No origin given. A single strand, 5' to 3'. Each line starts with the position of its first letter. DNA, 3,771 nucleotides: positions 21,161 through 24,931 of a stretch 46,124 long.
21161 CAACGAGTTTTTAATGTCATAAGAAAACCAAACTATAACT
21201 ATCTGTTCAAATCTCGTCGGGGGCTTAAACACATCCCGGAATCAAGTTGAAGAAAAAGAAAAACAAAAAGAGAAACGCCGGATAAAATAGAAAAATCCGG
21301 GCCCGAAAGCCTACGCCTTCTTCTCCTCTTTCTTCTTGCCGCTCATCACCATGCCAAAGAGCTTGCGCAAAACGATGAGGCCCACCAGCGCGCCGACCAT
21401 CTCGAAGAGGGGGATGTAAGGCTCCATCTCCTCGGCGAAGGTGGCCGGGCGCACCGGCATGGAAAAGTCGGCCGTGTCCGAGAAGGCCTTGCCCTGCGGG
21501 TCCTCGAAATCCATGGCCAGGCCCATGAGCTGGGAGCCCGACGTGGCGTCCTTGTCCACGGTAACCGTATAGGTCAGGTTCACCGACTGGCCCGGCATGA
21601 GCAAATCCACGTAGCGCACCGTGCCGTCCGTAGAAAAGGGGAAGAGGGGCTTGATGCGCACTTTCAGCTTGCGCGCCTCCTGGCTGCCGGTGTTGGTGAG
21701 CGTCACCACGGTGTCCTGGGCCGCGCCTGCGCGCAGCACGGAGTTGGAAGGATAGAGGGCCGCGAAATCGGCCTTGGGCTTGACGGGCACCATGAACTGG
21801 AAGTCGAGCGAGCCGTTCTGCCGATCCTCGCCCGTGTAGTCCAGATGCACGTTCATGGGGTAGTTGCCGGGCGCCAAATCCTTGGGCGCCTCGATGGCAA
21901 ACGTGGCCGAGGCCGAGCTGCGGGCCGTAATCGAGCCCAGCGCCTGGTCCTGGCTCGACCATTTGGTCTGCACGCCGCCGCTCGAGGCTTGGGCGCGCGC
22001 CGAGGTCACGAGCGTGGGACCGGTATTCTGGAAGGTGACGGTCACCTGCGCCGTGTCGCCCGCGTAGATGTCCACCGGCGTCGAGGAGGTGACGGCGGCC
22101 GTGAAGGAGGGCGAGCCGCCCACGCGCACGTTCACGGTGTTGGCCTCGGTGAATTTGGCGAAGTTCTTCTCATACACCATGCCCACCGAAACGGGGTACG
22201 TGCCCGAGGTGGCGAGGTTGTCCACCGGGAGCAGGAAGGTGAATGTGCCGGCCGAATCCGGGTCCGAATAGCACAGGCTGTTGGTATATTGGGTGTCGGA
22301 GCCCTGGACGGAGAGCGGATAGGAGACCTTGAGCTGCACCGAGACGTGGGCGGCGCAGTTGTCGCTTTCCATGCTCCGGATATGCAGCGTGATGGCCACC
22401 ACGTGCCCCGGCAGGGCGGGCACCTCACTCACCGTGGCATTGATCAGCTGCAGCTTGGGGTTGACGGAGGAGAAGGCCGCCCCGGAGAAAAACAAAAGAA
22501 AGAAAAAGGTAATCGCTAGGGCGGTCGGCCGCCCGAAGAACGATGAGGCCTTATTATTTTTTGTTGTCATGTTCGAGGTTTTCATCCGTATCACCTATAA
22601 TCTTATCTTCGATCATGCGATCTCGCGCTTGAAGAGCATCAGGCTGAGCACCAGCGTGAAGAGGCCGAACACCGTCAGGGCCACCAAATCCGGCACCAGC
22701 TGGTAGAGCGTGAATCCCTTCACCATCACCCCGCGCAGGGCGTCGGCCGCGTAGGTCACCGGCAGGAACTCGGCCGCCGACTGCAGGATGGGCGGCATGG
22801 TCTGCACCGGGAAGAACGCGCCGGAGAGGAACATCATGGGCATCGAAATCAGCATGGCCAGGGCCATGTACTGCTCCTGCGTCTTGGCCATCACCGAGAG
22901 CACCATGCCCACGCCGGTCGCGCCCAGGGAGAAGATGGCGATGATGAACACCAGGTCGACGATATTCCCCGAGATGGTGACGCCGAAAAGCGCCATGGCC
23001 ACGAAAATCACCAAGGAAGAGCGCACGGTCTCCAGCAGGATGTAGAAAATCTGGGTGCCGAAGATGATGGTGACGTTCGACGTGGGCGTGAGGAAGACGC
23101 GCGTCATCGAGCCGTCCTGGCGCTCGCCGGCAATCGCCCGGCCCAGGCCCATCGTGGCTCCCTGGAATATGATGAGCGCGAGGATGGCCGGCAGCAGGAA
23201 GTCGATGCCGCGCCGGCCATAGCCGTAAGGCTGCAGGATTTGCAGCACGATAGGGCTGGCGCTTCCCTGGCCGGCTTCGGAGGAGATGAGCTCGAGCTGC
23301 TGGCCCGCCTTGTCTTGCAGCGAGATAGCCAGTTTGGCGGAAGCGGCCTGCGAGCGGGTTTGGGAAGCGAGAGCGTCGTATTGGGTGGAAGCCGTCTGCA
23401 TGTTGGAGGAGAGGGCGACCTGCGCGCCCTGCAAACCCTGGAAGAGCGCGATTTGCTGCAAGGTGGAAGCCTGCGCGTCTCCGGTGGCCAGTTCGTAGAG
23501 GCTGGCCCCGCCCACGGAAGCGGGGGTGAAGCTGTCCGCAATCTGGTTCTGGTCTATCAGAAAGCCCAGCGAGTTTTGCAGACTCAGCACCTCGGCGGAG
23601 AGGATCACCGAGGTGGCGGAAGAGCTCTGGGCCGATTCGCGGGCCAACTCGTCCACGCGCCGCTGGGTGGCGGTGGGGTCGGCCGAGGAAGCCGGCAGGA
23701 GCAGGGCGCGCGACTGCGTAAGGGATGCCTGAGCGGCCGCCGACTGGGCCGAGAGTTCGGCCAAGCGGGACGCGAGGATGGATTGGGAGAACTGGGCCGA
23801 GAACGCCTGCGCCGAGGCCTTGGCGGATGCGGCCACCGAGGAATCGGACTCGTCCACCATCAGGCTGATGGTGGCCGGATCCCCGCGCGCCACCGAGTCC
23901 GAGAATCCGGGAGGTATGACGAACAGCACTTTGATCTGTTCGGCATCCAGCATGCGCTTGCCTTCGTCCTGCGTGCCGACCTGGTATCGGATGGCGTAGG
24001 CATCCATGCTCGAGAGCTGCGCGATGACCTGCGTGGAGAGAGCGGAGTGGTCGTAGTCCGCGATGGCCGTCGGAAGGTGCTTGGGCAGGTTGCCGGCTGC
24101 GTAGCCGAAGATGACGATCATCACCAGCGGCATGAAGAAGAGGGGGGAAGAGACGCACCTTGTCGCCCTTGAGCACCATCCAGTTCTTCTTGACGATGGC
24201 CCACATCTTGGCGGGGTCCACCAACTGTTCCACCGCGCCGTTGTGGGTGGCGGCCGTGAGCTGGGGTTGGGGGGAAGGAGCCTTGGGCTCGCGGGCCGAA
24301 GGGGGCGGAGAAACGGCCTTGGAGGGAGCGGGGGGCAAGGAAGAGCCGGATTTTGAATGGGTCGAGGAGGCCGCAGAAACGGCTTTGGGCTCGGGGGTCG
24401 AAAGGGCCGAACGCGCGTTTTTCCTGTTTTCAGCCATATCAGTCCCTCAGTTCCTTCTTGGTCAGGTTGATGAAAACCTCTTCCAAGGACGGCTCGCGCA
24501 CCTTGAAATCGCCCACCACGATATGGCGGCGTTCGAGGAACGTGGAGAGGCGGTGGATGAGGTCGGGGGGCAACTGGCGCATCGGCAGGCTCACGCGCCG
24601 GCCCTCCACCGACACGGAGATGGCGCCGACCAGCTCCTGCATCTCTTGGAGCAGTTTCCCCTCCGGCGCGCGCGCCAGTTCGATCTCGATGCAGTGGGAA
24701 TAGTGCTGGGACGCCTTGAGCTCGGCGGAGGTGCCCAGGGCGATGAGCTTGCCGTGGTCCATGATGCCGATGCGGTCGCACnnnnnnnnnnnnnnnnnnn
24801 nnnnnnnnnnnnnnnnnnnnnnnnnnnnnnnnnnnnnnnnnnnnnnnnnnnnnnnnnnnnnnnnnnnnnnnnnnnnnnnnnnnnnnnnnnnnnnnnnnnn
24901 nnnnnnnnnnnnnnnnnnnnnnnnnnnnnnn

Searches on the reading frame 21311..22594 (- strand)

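Call 20: search_protein_families(library=pfam, proteins=[window:21311-22594:-], max_evalue=0.001)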
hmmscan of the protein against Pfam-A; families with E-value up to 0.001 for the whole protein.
window:21311-22594:- (427 aa): 3 families
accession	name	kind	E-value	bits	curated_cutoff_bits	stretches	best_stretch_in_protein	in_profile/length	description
PF10633.15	NPCBM_assoc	-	6.2e-08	33.2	24.4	0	288-356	2-70/78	NPCBM-associated, NEW3 domain of alpha-galactosidase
PF07705.17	CARDB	-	1.2e-07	32.2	22.7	0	168-254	7-86/101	CARDB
PF02883.26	Alpha_adaptinC2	-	0.00097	19.8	27.6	0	179-262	23-105/111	Adaptin C-terminal domain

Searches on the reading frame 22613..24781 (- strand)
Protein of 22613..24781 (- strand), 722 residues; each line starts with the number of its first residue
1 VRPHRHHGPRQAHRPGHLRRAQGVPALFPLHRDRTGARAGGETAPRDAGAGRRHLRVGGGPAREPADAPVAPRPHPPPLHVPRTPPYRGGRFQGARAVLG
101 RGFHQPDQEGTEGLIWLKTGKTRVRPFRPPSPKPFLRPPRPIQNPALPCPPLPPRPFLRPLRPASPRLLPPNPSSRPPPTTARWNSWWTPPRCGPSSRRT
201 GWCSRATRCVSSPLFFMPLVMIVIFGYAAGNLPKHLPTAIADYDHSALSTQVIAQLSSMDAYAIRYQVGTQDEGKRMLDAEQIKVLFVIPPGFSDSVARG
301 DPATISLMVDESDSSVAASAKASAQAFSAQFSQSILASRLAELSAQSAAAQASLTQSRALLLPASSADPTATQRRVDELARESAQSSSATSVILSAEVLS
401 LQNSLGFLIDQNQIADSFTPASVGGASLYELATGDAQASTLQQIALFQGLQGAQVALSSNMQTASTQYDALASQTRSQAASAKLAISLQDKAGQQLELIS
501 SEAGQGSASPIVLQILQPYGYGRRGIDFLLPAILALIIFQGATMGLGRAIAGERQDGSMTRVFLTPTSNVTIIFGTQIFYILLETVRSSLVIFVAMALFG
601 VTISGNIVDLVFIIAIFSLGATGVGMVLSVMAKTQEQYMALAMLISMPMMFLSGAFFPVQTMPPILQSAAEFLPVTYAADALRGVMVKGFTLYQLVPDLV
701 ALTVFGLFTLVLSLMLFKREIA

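Call 20: search_protein_families(library=pfam, proteins=[window:22613-24781:-], max_evalue=0.001)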
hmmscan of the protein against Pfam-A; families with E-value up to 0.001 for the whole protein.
window:22613-24781:- (722 aa): 2 families
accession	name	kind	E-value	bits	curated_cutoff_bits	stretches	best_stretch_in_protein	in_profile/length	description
PF12698.13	ABC2_membrane_3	-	1.4e-41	143.2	31.6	2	462-714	108-346/347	ABC-2 family transporter protein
PF01061.29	ABC2_membrane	-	6.3e-25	88.4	26.9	1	510-686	28-210/211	ABC-2 type transporter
